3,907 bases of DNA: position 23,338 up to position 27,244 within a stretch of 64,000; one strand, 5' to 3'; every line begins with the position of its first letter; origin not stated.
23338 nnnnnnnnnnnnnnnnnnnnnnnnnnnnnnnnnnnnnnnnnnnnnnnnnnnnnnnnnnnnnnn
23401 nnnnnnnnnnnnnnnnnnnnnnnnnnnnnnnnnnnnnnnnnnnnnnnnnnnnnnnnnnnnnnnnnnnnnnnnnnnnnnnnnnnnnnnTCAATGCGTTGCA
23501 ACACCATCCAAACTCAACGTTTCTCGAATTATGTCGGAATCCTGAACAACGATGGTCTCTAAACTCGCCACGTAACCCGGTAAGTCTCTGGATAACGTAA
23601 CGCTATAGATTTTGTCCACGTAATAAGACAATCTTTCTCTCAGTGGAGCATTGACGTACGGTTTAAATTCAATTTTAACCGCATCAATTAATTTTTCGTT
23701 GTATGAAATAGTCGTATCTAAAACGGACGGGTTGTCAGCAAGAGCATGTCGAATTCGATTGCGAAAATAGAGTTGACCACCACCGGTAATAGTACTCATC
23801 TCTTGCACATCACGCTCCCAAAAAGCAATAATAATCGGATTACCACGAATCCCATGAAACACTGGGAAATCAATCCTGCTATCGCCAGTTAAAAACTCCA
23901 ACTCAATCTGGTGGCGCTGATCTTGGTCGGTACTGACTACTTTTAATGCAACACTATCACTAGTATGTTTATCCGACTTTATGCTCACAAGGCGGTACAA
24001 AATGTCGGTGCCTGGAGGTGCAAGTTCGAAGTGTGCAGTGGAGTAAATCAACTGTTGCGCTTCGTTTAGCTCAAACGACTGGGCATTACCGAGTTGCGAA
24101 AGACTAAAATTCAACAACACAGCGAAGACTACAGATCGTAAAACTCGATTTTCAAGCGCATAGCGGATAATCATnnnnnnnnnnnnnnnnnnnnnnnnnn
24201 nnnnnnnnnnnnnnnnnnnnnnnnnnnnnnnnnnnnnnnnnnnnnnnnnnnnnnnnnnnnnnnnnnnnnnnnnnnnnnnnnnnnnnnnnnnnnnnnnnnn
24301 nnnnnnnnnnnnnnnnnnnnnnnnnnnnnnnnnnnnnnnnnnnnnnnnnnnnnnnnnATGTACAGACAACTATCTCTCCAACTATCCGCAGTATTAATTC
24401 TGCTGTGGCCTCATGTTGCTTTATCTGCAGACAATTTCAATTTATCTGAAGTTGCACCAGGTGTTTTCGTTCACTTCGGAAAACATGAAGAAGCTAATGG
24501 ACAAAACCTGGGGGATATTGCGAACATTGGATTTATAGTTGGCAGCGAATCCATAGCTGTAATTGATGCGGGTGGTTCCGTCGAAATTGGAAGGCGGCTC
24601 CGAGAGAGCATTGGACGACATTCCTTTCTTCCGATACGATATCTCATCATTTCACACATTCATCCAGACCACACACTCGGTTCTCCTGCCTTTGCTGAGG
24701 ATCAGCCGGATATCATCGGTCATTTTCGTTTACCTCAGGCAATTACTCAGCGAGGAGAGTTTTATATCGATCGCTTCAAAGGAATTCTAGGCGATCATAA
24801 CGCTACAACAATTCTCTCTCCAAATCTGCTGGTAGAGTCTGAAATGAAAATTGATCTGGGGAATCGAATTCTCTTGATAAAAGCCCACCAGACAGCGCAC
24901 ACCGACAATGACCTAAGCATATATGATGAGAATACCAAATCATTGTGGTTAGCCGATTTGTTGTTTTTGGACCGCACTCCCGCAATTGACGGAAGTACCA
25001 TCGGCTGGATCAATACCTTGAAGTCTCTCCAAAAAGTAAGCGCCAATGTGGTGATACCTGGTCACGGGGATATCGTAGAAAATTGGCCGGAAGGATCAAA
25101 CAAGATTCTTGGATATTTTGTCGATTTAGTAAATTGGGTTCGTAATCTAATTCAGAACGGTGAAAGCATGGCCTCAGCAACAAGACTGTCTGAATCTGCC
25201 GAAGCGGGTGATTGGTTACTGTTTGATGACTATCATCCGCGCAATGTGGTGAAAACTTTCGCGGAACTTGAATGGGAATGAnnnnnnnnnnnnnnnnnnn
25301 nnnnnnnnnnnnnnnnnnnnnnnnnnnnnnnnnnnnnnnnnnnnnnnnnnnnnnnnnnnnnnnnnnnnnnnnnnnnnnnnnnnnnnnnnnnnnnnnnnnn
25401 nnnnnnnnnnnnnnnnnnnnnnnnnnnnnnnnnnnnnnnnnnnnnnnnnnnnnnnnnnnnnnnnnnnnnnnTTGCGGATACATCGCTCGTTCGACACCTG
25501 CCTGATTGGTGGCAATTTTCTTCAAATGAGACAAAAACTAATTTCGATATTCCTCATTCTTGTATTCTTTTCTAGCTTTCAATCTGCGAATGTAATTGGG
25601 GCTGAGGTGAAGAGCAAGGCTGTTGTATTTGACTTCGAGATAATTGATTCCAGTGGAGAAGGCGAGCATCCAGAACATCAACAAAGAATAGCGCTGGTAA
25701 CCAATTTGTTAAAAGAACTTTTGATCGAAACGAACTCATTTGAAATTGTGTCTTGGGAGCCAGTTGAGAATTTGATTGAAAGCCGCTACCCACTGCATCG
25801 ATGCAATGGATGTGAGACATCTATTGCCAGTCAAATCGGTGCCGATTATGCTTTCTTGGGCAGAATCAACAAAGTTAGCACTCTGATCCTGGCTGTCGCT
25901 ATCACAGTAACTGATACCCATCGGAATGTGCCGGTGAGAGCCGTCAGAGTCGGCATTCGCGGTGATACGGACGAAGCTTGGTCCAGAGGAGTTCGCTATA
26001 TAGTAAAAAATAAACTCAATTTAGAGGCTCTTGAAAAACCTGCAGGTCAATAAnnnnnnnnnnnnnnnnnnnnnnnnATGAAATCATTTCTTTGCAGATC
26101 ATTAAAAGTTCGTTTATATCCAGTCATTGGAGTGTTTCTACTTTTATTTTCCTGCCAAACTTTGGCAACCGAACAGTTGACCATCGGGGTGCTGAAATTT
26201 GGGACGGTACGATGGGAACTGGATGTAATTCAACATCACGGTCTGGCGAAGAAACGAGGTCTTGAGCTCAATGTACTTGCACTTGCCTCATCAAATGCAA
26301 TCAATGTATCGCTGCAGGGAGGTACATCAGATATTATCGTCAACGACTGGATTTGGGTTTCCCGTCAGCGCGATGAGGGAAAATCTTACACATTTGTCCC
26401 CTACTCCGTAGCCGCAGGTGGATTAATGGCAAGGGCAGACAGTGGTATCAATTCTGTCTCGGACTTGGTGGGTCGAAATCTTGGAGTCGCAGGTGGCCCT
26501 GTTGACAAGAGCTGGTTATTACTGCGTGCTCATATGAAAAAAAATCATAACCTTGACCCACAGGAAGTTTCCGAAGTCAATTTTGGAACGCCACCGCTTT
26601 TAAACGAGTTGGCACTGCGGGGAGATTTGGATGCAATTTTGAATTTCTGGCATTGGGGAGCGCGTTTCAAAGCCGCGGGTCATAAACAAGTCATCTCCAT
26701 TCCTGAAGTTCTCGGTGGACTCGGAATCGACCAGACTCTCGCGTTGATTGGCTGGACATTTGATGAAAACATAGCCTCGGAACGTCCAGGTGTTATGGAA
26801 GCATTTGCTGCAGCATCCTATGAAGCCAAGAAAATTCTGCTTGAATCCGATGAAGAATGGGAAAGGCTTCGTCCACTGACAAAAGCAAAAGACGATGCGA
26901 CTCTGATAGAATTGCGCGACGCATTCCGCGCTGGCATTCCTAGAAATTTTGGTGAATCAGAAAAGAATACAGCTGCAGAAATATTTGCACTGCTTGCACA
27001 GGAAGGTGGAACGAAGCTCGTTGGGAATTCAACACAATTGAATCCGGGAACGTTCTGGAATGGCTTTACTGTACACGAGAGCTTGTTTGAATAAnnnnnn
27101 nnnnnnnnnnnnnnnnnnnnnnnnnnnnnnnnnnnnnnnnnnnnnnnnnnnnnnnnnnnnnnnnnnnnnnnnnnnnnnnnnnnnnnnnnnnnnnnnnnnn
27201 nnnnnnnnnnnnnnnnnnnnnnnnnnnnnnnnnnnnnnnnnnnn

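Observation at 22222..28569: Uncharacterised periplasmic relay module next to xoxF: fused SoxY-SoxZ-like carrier, MBL hydrolase, small secreted protein and NitT/TauT ABC importer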

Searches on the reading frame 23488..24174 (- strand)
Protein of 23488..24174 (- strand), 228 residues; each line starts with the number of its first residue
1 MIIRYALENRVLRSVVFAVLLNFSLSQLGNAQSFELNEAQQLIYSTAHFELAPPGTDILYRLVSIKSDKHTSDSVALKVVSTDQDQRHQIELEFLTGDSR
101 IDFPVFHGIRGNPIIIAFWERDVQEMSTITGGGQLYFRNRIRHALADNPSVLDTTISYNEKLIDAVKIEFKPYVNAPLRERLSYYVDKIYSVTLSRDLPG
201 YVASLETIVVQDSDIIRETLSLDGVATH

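Call 3: search_protein_families(library=ncbifam, proteins=[window:23488-24174:-], max_evalue=0.01)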
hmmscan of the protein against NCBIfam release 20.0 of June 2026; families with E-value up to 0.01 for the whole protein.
window:23488-24174:- (228 aa): 0 families

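Call 4: search_protein_families(library=pfam, proteins=[window:23488-24174:-], max_evalue=0.01)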
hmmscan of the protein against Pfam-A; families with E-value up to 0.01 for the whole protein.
window:23488-24174:- (228 aa): 0 families

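Call 21: find_homologous_proteins(query=window:23488-24174:-, max_evalue=0.001)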
Query window:23488-24174:- (228 aa): 12 proteins with E <= 0.001 among 299 candidates.
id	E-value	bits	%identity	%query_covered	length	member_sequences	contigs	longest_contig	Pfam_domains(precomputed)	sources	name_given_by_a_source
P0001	1.4e-142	491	100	100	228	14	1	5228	-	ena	-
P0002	1.6e-64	236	58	89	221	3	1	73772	-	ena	-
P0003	2.9e-49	186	45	95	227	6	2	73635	-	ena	-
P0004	3.8e-46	176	44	93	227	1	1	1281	-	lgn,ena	-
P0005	2.0e-36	144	37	86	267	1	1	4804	-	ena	-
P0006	4.3e-28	117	34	93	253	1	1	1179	-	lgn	-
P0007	9.1e-28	115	33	85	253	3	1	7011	-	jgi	-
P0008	5.5e-26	110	39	85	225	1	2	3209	-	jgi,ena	-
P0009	1.1e-25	109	38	83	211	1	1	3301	-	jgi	-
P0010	2.2e-25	108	33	97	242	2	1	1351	-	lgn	-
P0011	1.0e-24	106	34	87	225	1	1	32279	-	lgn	-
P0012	2.4e-23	101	35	94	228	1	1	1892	-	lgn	-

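Call 46: predict_structure(alignment_id=A2)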
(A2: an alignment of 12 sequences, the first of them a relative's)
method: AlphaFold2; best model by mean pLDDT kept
length: 228 residues; sequences in the alignment: 12
mean_pLDDT: 86.3   pTM: 0.78
mean pLDDT of the five models: 86.3, 79.6, 78.9, 78.3, 77.6
residues with pLDDT >= 90: 131; 70-90: 71; 50-70: 19; < 50: 7
segments of 3 or more residues with pLDDT < 50: 27-33
pLDDT, mean of each block of 10 residues (from residue 1): 62 74 53 74 91 94 89 95 85 90 83 93 91 92 92 95 97 80 85 96 95 87 91
secondary structure, 60 per line:
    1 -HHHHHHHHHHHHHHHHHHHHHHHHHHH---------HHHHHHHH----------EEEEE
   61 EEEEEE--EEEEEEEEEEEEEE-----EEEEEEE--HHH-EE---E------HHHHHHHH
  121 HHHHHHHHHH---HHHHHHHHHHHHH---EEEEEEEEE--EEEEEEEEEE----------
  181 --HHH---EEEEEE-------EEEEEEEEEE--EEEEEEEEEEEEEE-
elements in order: H2-28 H38-45 E56-66 E69-82 E88-94 H113-130 H134-146 E150-158 E161-170 E189-194 E202-211 E214-227

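Call 50: fold_search(model_id=the predicted structure, library=pdb)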
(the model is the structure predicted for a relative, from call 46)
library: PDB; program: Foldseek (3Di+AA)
matches with E <= 10: 986; with E <= 0.001: 7
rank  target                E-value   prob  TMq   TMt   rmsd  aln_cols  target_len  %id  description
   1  4eg9                  1.7e-04  0.99  0.28  0.28  15.3       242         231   10  1.9 Angstrom resolution crystal structure of Se-methionine hypothetical protein SAOUHSC_02783 from Staphylococcus aureus (released 2012-04-11)
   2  9jg8_A                2.2e-04  0.99  0.27  0.27  13.9       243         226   10  Structure of cargo complex (BtpeA-BtaeB-BtapC) bound to the VgrG spike from the Type VI secretion system (released 2025-09-10)
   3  9tpm                  5.0e-04  0.99  0.30  0.30  12.6       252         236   12  Structure of LolB from Porphyromonas gingivalis (released 2026-02-18)
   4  3buu_B                5.6e-04  0.77  0.20  0.20  13.7       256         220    9  Crystal structure of LolA superfamily protein NE2245 from Nitrosomonas europaea (released 2008-01-22)
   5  3mha_B                8.2e-04  0.99  0.30  0.33  12.7       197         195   15  Crystal structure of LprG from Mycobacterium tuberculosis bound to PIM (released 2010-09-01)
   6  4egd_B                8.2e-04  0.96  0.27  0.28  10.7       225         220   12  1.85 Angstrom crystal structure of native hypothetical protein SAOUHSC_02783 from Staphylococcus aureus (released 2012-04-11)
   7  4big                  9.2e-04  0.93  0.25  0.28  10.2       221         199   12  Crystal structure of the conserved staphylococcal antigen 1B, Csa1B (released 2013-08-07)
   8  3mh8_B                1.1e-03  0.98  0.28  0.31  13.2       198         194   12  Crystal structure of LprG from Mycobacterium tuberculosis (released 2010-09-01)
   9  9tp6_B                1.1e-03  0.97  0.29  0.27  11.7       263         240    9  Structure of LolA3 from Porphyromonas gingivalis (released 2026-02-18)
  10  4egd_A                1.1e-03  0.96  0.29  0.30  10.1       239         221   10  1.85 Angstrom crystal structure of native hypothetical protein SAOUHSC_02783 from Staphylococcus aureus (released 2012-04-11)
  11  3mh8_A                1.3e-03  0.97  0.27  0.30  13.3       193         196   14  Crystal structure of LprG from Mycobacterium tuberculosis (released 2010-09-01)
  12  3mh9_A                1.3e-03  0.94  0.25  0.27  13.7       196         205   12  Crystal structure of LprG mutant V91W from Mycobacterium tuberculosis (released 2010-09-01)
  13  3mha_A                1.8e-03  0.95  0.26  0.30  13.5       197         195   12  Crystal structure of LprG from Mycobacterium tuberculosis bound to PIM (released 2010-09-01)
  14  2byo                  1.9e-03  0.99  0.31  0.37  11.9       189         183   12  Crystal structure of Mycobacterium tuberculosis lipoprotein LppX (Rv2945c) (released 2006-03-22)
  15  3mh9_C                2.6e-03  0.93  0.27  0.29  13.8       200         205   12  Crystal structure of LprG mutant V91W from Mycobacterium tuberculosis (released 2010-09-01)
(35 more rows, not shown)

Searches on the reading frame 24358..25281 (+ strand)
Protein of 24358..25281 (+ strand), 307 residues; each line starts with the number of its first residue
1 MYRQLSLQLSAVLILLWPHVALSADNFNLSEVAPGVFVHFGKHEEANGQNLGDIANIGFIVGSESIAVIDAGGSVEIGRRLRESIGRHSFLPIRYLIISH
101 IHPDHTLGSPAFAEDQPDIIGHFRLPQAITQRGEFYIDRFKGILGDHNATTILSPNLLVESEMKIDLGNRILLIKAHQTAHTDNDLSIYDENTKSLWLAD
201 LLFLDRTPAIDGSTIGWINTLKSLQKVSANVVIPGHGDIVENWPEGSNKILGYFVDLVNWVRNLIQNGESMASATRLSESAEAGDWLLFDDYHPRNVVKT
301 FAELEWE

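Call 3: search_protein_families(library=ncbifam, proteins=[window:24358-25281:+], max_evalue=0.01)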
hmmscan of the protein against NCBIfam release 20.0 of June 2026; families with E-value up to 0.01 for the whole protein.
window:24358-25281:+ (307 aa): 8 families
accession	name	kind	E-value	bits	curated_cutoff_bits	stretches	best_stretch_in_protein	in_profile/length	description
TIGR04559.1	SoxH_rel_PQQ_2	hypoth_equivalog_domain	1.9e-104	349.1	280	1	27-307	2-283/283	quinoprotein relay system zinc metallohydrolase 2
TIGR04558.1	SoxH_rel_PQQ_1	hypoth_equivalog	2.6e-48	164.6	300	1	30-305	9-281/285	quinoprotein relay system zinc metallohydrolase 1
NF033088.2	bla_subclass_B1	equivalog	3.1e-07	30.3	200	1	25-120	4-96/217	subclass B1 metallo-beta-lactamase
NF040580.1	MBL_fold_Vmh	equivalog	3.6e-05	23.2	430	1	59-251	44-234/286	Vmh family MBL fold metallo-hydrolase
NF047974.1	blaCOR_B1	exception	0.00098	18.4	450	1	24-113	34-120/245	COR family subclass B1 metallo-beta-lactamase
NF012229.1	bla_class_B_core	domain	0.0012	19.1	100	1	59-187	19-135/139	metallo-beta-lactamase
NF047964.1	blaMYX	exception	0.0021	17.4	520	0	22-113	48-137/261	MYX family subclass B1 metallo-beta-lactamase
NF047975.1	blaPYX_B1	exception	0.0043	16.4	473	0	24-114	35-122/245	PYX family subclass B1 metallo-beta-lactamase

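Call 4: search_protein_families(library=pfam, proteins=[window:24358-25281:+], max_evalue=0.01)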
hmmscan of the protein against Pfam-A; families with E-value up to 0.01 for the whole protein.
window:24358-25281:+ (307 aa): 3 families
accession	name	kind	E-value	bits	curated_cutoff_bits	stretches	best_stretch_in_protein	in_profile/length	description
PF00753.33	Lactamase_B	-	8.5e-16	58.9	22.7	1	53-236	4-196/196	Metallo-beta-lactamase superfamily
PF19583.5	ODP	-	1.7e-05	25.2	27.2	1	59-201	7-136/194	ODP family beta lactamase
PF12706.13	Lactamase_B_2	-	9.5e-05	22.5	27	1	69-138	5-79/200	Beta-lactamase superfamily domain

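Call 18: search_solved_structures(query=window:24358-25281:+, max_evalue=0.001, show_alignments=1)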
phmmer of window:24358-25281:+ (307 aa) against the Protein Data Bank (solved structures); distinct sequences matched with E-value up to 0.001: 3.
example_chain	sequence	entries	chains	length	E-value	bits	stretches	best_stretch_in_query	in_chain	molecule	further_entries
8d2z_A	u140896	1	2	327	7.8e-15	58.2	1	55-261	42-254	Metallo-beta-lactamase superfamily protein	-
6uxu_A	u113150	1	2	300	4.7e-08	36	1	30-299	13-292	Chlorothalonil hydrolytic dehalogenase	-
4ad9_A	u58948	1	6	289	8.6e-05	25.3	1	177-243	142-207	BETA-LACTAMASE-LIKE PROTEIN 2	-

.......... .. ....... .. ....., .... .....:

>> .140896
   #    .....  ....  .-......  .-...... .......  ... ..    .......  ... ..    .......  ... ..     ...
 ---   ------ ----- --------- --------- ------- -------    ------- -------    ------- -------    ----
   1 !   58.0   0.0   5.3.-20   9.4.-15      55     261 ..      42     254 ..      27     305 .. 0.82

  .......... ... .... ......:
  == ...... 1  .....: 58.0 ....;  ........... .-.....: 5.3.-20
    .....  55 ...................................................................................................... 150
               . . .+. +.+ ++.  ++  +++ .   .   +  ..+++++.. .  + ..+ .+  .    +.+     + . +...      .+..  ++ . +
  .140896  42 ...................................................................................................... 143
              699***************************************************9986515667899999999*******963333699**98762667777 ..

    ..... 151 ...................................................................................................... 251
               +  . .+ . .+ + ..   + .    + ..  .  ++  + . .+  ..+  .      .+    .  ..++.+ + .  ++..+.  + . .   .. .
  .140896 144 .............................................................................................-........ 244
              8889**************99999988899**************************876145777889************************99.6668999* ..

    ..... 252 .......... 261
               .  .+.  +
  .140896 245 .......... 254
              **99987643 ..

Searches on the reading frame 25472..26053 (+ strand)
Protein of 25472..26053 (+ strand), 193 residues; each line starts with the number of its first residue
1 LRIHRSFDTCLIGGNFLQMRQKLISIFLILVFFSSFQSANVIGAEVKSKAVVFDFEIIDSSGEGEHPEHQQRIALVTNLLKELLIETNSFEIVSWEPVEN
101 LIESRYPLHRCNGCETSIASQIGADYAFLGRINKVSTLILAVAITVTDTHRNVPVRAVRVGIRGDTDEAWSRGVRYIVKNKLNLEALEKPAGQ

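Call 3: search_protein_families(library=ncbifam, proteins=[window:25472-26053:+], max_evalue=0.01)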
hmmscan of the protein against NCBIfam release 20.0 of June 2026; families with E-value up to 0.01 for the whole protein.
window:25472-26053:+ (193 aa): 0 families

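Call 4: search_protein_families(library=pfam, proteins=[window:25472-26053:+], max_evalue=0.01)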
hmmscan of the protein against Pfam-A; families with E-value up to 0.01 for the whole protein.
window:25472-26053:+ (193 aa): 1 family
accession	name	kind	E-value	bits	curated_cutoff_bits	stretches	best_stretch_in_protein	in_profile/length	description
PF11684.13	DUF3280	-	1.3e-40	139.3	30.1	1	49-182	2-138/138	Protein of unknown function (DUF2380)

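Call 20: search_solved_structures(query=window:25472-26053:+, max_evalue=1)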
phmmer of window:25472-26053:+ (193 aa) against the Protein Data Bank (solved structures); distinct sequences matched with E-value up to 1: 0.

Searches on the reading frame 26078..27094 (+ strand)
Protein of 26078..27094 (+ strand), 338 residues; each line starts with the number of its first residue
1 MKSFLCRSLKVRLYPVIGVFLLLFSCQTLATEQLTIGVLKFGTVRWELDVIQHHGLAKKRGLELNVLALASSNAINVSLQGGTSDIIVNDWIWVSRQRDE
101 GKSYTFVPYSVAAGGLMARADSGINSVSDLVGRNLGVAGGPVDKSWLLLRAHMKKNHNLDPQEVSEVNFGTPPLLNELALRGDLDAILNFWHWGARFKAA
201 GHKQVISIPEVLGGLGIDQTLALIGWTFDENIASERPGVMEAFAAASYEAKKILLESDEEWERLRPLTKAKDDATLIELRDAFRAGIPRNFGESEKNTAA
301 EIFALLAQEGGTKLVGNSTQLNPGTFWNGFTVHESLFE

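Call 3: search_protein_families(library=ncbifam, proteins=[window:26078-27094:+], max_evalue=0.01)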
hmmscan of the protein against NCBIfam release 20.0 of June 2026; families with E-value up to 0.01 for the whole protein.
window:26078-27094:+ (338 aa): 4 families
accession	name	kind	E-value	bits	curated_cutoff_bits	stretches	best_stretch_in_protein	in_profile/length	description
TIGR01729.1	taurine_ABC_bnd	equivalog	3.6e-09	36.4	304.25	1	115-263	83-222/300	taurine ABC transporter substrate-binding protein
TIGR01728.1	SsuA_fam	subfamily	5.7e-05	22.5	163.5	1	50-216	16-183/290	aliphatic sulfonate ABC transporter substrate-binding protein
NF008553.0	PRK11480.1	equivalog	0.0015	17.8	490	1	124-263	114-244/320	taurine ABC transporter substrate-binding protein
TIGR02122.1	TRAP_TAXI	subfamily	0.0099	14.8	84.35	0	115-138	124-147/320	TAXI family TRAP transporter solute-binding subunit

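Call 4: search_protein_families(library=pfam, proteins=[window:26078-27094:+], max_evalue=0.01)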
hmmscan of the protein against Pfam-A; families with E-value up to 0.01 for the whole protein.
window:26078-27094:+ (338 aa): 1 family
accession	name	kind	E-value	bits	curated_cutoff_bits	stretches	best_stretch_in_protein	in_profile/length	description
PF09084.16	NMT1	-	1.6e-10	41.7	20.5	1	53-255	12-210/216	NMT1/THI5 like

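Call 27: search_solved_structures(query=window:26078-27094:+, max_evalue=0.01, show_alignments=1)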
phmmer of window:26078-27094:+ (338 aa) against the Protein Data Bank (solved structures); distinct sequences matched with E-value up to 0.01: 6.
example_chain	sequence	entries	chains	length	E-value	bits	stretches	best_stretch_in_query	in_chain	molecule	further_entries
9b1u_A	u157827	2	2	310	4.5e-61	209.9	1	32-327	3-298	Putative ABC transporter periplasmic solute-binding protein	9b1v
9ooz_A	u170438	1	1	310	1.3e-60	208.3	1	32-327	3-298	ABC transporter substrate binding protein (Subunit A)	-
2de3_A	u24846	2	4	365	0.00047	22.4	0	180-250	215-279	DIBENZOTHIOPHENE DESULFURIZATION ENZYME B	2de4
2de2_A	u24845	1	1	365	0.00047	22.4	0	180-250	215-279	DIBENZOTHIOPHENE DESULFURIZATION ENZYME B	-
6h30_A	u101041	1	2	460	0.0017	20.6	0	73-148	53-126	Glutamine ABC transporter permease and substrate binding protein protein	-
3hv1_A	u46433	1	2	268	0.0089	18.2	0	76-141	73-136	Polar amino acid ABC uptake transporter substrate binding protein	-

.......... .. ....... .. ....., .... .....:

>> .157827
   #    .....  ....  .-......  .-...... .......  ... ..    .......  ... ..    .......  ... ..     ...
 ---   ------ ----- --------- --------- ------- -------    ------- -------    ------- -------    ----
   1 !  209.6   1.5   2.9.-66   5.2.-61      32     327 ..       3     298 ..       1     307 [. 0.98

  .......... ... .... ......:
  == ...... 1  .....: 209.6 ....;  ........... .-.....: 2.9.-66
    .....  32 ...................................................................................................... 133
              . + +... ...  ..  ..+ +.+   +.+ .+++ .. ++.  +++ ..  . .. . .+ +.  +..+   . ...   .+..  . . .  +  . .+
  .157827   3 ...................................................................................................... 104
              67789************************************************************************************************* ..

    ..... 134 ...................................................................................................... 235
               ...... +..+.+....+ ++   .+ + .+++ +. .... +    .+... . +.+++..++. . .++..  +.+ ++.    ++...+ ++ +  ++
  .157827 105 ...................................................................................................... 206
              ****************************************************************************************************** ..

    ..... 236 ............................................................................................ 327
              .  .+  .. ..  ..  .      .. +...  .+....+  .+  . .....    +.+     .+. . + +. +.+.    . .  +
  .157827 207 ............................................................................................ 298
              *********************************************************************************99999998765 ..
